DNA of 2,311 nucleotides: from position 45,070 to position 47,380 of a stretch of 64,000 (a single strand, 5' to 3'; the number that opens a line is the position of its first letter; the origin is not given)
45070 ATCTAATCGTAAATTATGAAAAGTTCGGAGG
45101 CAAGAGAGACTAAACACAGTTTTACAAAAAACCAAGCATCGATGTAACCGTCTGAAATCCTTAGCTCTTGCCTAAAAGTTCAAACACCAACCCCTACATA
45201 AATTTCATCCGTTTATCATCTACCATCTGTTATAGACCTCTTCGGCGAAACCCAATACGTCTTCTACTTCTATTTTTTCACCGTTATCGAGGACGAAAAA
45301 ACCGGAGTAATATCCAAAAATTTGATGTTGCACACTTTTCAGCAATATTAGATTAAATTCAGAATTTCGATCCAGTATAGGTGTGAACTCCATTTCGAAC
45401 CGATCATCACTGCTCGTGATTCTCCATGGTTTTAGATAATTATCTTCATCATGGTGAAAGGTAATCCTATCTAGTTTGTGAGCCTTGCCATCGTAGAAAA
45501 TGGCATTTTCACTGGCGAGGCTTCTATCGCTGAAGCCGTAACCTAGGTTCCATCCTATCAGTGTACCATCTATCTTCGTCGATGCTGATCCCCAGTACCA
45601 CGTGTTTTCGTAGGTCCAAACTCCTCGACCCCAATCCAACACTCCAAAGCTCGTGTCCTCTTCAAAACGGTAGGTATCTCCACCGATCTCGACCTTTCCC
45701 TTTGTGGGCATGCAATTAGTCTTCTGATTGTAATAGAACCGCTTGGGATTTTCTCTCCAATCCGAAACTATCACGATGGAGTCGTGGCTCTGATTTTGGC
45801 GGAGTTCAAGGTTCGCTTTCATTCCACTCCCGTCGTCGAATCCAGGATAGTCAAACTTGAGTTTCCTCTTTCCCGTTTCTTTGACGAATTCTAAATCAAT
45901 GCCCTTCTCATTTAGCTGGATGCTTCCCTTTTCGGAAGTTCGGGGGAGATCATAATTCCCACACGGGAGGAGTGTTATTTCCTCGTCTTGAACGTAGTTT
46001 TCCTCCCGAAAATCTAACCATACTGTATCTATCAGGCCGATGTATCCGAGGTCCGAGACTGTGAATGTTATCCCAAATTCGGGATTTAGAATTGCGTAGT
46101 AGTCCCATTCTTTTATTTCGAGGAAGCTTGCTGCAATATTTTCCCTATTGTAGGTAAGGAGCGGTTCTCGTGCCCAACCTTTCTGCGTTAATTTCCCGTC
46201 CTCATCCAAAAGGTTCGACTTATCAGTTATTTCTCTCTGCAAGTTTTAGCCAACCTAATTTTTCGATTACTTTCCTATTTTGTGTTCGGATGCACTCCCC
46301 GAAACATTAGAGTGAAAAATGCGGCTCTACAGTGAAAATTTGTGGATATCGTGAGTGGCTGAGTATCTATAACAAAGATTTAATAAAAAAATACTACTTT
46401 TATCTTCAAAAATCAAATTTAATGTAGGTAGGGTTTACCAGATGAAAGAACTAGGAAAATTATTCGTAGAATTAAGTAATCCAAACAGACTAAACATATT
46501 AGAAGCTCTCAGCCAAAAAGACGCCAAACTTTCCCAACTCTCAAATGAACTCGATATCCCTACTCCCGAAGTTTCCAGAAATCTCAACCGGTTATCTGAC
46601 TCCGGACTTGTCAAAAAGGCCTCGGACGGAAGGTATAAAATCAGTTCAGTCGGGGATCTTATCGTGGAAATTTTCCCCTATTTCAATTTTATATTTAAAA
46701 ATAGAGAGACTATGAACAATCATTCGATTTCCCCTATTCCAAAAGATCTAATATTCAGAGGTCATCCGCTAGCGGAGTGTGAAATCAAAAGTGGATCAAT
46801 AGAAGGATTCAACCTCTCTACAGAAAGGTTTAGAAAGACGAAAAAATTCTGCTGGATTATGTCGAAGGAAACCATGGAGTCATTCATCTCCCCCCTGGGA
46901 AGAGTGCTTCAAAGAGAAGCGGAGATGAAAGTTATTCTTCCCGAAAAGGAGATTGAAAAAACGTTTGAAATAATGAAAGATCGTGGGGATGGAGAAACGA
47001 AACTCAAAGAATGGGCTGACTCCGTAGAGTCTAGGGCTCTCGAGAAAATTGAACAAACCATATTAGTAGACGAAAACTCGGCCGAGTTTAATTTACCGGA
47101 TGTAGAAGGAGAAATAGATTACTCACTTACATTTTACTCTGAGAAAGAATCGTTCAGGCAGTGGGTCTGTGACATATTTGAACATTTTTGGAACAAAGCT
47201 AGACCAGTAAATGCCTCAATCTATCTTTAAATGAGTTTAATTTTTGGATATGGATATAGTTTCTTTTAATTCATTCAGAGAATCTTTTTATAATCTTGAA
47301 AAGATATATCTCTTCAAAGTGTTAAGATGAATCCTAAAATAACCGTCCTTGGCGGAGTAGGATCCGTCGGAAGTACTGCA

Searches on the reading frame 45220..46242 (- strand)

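Call 3: search_protein_families(library=pfam, proteins=[window:45220-46242:-])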
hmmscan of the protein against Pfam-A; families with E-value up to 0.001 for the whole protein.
window:45220-46242:- (340 aa): 1 family
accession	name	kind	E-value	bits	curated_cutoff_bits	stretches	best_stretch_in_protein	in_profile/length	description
PF10974.15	DUF2804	-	2.5e-142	474.5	26.9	1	2-340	1-339/339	Domain of unknown function (DUF2804)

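Call 4: search_protein_families(library=ncbifam, proteins=[window:45220-46242:-])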
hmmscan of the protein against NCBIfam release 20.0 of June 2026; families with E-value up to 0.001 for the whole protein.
window:45220-46242:- (340 aa): 0 families

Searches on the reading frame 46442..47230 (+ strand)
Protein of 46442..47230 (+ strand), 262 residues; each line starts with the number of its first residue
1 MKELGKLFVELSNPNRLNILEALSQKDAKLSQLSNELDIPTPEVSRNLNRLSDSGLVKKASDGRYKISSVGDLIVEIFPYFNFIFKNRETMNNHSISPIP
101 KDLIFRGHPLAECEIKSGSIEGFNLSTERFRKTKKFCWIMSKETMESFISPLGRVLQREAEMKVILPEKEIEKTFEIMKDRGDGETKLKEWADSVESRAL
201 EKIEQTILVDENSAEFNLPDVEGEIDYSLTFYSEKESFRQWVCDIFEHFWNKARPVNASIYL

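Call 3: search_protein_families(library=pfam, proteins=[window:46442-47230:+])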
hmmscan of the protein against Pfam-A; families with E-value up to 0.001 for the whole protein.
window:46442-47230:+ (262 aa): 13 families
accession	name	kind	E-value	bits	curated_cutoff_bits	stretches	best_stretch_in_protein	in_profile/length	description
PF01022.26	HTH_5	-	6.2e-11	42.4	22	1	13-59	1-47/47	Bacterial regulatory protein, arsR family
PF25213.1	HVO_A0261_N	-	9.8e-10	38.6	35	1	14-78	11-74/86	HVO_A0261 N-terminal domain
PF12840.13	HTH_20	-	3.3e-09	37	27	1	11-58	1-49/51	Helix-turn-helix domain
PF12802.13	MarR_2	-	9.1e-06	26.2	27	1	14-62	5-55/61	MarR family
PF25212.1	HVO_A0114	-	1.3e-05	25.3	27.6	1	13-66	21-75/84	HVO_A0114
PF09339.16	HTH_IclR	-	3e-05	24.1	22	1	17-59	6-50/52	IclR helix-turn-helix domain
PF24270.1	HTH_Cmi2_C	-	5.6e-05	23.8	27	1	18-63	79-124/125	Cmi2, C-terminal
PF01978.25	TrmB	-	0.00017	21.8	25.6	1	23-65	18-60/68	Sugar-specific transcriptional regulator TrmB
PF01325.25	Fe_dep_repress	-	0.00042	20.9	26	1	24-60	19-55/60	Iron dependent repressor, N-terminal DNA binding domain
PF13412.12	HTH_24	-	0.00054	19.9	21.9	0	13-58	2-48/48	Winged helix-turn-helix DNA-binding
PF14394.12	DUF4423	-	0.0006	20.1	30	0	12-67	19-76/165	Domain of unknown function (DUF4423)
PF24034.1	DUF7343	-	0.0006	20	27.6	0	31-64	22-55/62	Domain of unknown function (DUF7343)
PF14947.12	HTH_45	-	0.00068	20.1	25.5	0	18-77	10-68/77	Winged helix-turn-helix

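Call 4: search_protein_families(library=ncbifam, proteins=[window:46442-47230:+])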
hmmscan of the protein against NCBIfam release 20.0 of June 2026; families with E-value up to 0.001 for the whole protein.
window:46442-47230:+ (262 aa): 6 families
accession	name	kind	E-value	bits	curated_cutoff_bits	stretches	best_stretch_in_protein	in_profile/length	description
NF033788.1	HTH_metalloreg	subfamily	2.8e-13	49.5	55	1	6-70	3-68/77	metalloregulator ArsR/SmtB family transcription factor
NF033789.1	repress_SdpR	subfamily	8.4e-07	28.8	100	1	8-65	2-59/79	autorepressor SdpR family transcription factor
NF045707.1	Dbac_1936_reg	equivalog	6.9e-06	26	115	1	7-72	10-75/99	ArsR/SmtB-type metalloregulator TsoR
NF047906.1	CdPbTransRegCmtR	equivalog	1.3e-05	25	150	1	7-66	14-73/104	Cd(II)/Pb(II)-sensing metalloregulatory transcriptional regulator CmtR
NF040642.1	sulf_sens_BigR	equivalog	2.3e-05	24.4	155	1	3-64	9-70/95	sulfite-sensing transcriptional repressor BigR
TIGR01884.1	cas_HTH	subfamily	0.00031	20.2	60.2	1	15-74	143-202/202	CRISPR-associated CARF protein Csa3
